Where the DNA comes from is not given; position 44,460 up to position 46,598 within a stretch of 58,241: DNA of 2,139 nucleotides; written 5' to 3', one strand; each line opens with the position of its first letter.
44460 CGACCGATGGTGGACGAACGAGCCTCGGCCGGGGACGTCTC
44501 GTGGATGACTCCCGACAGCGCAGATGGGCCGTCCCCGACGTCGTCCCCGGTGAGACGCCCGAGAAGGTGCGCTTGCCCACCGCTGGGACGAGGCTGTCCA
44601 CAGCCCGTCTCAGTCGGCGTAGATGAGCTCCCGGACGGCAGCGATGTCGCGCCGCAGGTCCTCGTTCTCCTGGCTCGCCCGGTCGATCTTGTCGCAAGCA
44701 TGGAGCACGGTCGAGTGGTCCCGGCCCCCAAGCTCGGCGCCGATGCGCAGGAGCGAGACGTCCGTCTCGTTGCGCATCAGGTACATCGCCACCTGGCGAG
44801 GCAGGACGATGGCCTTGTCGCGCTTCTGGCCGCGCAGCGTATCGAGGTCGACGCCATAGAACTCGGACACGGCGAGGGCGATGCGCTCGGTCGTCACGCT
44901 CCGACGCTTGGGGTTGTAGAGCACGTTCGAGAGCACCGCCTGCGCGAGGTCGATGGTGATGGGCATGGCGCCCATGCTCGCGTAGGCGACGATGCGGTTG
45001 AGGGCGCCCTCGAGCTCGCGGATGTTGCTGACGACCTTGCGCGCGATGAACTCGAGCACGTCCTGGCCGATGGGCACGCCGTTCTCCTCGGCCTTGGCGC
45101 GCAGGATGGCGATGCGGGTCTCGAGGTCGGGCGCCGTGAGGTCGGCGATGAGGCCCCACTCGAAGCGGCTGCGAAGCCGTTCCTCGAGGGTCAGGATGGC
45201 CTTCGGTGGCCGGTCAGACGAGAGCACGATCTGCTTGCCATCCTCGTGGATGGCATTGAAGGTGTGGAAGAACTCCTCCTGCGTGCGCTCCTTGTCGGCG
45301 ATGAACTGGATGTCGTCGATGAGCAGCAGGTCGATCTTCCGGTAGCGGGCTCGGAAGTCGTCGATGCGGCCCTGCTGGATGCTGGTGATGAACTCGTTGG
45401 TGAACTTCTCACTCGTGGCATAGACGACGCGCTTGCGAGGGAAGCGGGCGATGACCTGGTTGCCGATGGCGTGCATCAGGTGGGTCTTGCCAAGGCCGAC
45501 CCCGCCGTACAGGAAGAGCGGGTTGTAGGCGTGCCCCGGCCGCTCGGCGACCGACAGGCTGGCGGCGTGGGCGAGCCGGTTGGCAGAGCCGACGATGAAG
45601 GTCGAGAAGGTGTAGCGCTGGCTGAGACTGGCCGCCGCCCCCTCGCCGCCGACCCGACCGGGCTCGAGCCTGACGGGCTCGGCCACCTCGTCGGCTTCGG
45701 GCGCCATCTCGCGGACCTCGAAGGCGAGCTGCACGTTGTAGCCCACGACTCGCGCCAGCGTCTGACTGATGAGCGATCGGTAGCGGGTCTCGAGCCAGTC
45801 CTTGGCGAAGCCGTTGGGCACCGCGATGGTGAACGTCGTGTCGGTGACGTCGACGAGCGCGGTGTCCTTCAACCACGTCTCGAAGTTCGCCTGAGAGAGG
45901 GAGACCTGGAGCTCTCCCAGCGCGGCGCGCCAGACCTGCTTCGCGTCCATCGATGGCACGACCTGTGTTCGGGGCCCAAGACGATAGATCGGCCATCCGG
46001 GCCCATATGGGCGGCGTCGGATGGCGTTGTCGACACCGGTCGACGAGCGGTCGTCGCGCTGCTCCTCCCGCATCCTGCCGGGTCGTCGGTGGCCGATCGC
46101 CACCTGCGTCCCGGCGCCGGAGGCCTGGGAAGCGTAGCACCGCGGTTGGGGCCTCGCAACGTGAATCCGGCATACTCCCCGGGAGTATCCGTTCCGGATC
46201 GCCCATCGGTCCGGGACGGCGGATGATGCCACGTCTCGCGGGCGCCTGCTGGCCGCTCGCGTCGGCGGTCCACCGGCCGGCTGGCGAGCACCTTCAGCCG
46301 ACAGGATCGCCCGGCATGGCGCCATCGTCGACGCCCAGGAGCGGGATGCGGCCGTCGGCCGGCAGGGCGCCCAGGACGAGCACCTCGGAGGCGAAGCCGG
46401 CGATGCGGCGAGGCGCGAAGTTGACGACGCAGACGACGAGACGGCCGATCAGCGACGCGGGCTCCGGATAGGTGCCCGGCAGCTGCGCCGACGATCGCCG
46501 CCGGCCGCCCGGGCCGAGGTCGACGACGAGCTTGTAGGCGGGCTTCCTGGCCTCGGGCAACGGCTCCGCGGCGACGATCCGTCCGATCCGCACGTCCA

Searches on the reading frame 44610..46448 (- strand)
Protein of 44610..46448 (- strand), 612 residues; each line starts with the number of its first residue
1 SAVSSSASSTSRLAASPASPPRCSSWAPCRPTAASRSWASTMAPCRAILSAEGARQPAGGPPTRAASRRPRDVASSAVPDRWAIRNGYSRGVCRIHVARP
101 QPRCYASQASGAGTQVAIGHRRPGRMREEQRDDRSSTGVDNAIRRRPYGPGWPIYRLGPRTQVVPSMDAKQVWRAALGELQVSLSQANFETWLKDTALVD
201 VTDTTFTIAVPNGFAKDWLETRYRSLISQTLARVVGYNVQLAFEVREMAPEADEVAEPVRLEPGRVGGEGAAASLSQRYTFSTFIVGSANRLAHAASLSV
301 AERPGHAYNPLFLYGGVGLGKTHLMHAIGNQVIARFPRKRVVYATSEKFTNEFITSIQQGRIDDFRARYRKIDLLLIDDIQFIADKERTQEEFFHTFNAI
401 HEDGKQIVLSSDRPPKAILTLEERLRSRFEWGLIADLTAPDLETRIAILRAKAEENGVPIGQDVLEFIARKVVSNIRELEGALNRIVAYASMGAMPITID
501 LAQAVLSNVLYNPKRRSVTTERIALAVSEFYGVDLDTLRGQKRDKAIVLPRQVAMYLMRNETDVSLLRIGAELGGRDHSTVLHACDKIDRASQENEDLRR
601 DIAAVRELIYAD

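Call 50: search_protein_families(library=pfam, proteins=[window:44610-46448:-], max_evalue=0.1)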
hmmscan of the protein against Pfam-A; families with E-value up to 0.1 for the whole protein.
window:44610-46448:- (612 aa): 12 families
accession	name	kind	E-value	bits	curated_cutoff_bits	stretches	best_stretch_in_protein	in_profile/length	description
PF00308.24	Bac_DnaA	-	7.2e-74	247.8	23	1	275-435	1-161/162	Bacterial DnaA ATPAse domain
PF08299.17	Bac_DnaA_C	-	1e-25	89.9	31.5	1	521-588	2-69/69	Bacterial dnaA protein helix-turn-helix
PF11638.13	DnaA_N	-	7.2e-15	54.9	24.6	1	171-231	2-63/65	DnaA N-terminal domain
PF01695.23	IstB_IS21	-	3.8e-10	40.1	24.1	1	310-413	94-194/238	IstB-like ATP binding protein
PF22688.2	Hda_lid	-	8.6e-05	22.9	27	1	444-488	3-47/65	Hda, lid domain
PF00004.35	AAA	-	9.8e-05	23.2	21.2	1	312-428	2-126/131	ATPase family associated with various cellular activities (AAA)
PF13401.12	AAA_22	-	0.0015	19.3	27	0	311-356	8-57/130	AAA domain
PF01637.24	ATPase_2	-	0.0017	18.6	33.2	1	307-420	19-124/225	ATPase domain predominantly from Archaea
PF13173.12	AAA_14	-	0.0026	18.2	27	1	309-396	3-87/129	AAA domain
PF13191.12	AAA_16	-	0.0067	17.4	32.6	1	306-371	24-96/167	AAA ATPase domain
PF03969.22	AFG1_ATPase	-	0.031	13.7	27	1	306-328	59-81/361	AFG1-like ATPase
PF00910.28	RNA_helicase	-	0.041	14.8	21.5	1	312-390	2-65/105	RNA helicase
